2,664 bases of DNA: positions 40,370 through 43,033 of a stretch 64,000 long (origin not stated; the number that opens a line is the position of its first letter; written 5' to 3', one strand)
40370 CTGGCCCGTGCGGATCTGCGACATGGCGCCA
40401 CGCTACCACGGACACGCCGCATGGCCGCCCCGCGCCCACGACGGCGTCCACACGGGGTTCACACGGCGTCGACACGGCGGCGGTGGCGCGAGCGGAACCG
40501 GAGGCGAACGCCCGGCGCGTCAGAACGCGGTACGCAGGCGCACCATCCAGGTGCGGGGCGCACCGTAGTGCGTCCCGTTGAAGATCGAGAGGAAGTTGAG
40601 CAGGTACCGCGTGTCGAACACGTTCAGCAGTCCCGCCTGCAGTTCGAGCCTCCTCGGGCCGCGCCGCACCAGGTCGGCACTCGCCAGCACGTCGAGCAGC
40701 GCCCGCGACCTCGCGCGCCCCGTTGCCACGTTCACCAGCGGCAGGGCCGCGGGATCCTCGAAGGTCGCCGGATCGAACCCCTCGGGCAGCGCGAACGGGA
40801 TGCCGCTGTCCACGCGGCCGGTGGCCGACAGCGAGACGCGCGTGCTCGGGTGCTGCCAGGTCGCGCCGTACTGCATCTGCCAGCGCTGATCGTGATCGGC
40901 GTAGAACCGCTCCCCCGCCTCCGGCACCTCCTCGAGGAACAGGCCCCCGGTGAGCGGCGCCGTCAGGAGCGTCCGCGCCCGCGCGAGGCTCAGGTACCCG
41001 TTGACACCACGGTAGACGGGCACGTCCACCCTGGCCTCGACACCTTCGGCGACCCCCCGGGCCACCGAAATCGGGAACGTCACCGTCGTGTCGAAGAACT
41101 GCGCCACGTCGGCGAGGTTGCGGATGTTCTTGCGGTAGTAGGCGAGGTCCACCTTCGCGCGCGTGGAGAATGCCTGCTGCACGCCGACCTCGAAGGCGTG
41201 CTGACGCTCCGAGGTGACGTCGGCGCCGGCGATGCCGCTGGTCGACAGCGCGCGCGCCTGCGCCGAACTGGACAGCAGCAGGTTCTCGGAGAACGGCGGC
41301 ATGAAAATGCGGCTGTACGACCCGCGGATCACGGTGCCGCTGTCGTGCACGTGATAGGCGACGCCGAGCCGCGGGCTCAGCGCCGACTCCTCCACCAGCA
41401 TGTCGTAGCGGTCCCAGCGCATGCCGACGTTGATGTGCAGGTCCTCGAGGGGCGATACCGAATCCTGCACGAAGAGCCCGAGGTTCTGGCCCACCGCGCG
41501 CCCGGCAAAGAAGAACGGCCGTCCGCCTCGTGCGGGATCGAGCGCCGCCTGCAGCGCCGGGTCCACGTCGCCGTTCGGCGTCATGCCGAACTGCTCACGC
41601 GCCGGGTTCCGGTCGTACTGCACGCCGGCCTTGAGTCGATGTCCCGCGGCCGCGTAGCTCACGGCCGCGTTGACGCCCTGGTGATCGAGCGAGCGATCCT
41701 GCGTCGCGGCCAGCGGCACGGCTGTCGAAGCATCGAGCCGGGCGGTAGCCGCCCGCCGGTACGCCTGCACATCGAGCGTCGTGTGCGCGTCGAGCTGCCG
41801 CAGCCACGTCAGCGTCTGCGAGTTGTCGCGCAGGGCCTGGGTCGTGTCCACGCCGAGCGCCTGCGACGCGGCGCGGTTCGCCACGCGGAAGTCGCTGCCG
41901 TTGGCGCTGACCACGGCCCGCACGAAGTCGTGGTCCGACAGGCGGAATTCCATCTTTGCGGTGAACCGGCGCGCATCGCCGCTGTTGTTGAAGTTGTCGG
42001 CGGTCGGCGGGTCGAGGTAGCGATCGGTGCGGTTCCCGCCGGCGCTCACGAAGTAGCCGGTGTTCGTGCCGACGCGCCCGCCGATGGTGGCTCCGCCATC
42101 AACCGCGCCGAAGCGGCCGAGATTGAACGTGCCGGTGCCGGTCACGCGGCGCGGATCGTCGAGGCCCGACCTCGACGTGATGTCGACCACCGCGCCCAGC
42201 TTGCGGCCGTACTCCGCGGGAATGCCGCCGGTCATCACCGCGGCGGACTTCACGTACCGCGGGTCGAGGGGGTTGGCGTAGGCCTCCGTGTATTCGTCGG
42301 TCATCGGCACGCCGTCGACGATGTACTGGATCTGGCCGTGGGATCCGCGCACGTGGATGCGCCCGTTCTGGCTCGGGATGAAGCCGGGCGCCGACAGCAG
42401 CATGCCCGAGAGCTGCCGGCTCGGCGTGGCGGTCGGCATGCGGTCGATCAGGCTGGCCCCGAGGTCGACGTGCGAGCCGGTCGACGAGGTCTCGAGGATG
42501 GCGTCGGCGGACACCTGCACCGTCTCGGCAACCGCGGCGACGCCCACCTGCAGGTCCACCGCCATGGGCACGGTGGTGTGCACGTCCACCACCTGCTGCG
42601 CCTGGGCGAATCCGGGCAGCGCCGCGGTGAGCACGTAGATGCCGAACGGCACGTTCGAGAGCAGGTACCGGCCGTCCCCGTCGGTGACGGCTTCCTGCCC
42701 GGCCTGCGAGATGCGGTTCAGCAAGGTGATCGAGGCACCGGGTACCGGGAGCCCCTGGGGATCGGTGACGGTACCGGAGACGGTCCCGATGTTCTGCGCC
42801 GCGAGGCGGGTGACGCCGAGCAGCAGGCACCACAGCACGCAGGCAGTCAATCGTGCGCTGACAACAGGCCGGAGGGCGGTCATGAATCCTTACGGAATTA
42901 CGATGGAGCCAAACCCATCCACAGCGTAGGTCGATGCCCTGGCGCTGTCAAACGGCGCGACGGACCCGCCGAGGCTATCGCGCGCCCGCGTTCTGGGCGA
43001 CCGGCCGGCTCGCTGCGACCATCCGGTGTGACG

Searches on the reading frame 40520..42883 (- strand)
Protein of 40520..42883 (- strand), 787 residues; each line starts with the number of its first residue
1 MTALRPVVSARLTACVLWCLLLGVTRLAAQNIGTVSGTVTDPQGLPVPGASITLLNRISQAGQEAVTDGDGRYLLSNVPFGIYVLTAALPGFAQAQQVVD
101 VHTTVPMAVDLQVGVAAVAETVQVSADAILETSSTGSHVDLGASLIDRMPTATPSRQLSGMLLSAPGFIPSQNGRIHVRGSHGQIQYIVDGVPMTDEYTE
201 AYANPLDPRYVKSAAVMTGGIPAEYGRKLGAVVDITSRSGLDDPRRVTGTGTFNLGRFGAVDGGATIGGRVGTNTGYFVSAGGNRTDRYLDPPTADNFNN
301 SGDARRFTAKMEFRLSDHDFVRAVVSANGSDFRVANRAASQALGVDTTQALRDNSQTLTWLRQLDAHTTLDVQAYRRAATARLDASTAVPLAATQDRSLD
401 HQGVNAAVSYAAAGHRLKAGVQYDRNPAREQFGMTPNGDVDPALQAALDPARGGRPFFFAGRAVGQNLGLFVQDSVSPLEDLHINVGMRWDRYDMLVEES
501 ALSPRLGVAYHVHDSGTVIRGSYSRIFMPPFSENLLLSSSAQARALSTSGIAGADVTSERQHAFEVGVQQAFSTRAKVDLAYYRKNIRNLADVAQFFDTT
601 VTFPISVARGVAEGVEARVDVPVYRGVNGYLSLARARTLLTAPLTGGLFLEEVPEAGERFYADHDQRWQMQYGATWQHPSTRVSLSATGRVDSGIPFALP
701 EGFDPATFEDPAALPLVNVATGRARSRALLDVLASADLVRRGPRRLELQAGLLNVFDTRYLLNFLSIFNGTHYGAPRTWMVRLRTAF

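Call 3: search_protein_families(library=ncbifam, proteins=[window:40520-42883:-])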
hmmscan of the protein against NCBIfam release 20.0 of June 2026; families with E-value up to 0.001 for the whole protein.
window:40520-42883:- (787 aa): 6 families
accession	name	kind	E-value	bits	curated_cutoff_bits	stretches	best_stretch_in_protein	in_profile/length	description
TIGR04056.1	OMP_RagA_SusC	subfamily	2.9e-15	55.7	368.25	1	34-247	2-213/981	SusC/RagA family TonB-linked outer membrane protein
TIGR01786.1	TonB-hemlactrns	subfamily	2.2e-13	49.5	323.75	1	354-600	282-532/719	TonB-dependent hemoglobin/transferrin/lactoferrin family receptor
NF052345.1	S_layer_anammox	exception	2e-07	28.8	1400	1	27-133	1307-1411/1596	Kustd1514 family S-layer glycoprotein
NF041535.1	TonB_rec_PqqU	equivalog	2.1e-05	23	1200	1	185-403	77-299/676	TonB-dependent receptor PqqU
NF053590.1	TonB_dep_TOL0244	equivalog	0.00017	20.4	645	1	467-621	327-477/604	TOL_0244 family TonB-dependent receptor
NF049944.1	TonB_dep_PUIUD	equivalog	0.00031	19.2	850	0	167-296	94-229/686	TonB-dependent receptor, PUIUD motif-type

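Call 6: search_protein_families(library=pfam, proteins=[window:40520-42883:-])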
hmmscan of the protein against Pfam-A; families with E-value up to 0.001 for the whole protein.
window:40520-42883:- (787 aa): 5 families
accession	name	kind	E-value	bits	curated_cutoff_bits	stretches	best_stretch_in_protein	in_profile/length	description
PF00593.30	TonB_dep_Rec_b-barrel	-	1.2e-26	95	27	1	263-685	26-401/436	TonB dependent receptor-like, beta-barrel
PF13620.12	CarboxypepD_reg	-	3.4e-17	63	32.3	1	34-111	1-79/82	Carboxypeptidase regulatory-like domain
PF25183.1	OMP_b-brl_4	-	4.9e-09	35.6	30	1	502-589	438-530/838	Outer membrane beta barrel domain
PF13715.12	CarbopepD_reg_2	-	2.9e-08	34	32.2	1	35-110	1-73/88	CarboxypepD_reg-like domain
PF07715.20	Plug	-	4.9e-06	27.5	23.9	1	153-228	20-103/107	TonB-dependent Receptor Plug Domain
